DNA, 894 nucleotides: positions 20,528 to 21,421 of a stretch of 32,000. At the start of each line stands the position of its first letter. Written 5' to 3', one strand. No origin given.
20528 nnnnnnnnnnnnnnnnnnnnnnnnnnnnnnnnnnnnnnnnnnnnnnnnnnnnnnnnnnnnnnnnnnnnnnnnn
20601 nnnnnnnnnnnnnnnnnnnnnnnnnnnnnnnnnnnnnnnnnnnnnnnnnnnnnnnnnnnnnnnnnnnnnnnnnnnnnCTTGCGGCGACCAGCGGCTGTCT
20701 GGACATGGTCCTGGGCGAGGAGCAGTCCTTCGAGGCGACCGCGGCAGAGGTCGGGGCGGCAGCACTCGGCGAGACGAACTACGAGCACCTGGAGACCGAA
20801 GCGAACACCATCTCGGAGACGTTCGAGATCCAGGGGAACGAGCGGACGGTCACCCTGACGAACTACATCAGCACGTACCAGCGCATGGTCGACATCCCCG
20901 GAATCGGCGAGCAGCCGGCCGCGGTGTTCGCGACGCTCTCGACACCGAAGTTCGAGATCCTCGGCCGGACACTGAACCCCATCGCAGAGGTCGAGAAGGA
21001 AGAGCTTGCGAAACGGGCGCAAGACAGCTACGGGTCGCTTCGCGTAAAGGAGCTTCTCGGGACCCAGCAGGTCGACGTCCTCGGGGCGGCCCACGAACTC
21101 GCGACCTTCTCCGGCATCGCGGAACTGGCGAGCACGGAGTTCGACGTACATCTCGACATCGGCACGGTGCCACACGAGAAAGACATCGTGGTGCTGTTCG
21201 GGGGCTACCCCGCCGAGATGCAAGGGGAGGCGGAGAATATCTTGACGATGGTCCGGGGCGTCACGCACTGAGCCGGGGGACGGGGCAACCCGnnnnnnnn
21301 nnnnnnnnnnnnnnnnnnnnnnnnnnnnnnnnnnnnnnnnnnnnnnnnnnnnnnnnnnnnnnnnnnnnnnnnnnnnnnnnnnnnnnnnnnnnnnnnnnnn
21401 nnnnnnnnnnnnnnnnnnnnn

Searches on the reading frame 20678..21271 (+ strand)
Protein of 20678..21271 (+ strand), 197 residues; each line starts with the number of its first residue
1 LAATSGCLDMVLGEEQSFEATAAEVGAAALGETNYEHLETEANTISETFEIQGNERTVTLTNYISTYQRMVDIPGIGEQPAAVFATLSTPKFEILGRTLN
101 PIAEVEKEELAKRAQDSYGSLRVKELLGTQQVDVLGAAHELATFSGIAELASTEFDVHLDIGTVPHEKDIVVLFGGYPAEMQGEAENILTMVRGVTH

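Call 11: search_protein_families(library=pfam, proteins=[window:20678-21271:+], max_evalue=0.01)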
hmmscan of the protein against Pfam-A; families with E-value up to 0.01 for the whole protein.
window:20678-21271:+ (197 aa): 1 family
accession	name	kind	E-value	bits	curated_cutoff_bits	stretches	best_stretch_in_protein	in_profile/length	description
PF20127.4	DUF6517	-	1.7e-53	181.9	23.9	1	17-197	3-185/187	Family of unknown function (DUF6517)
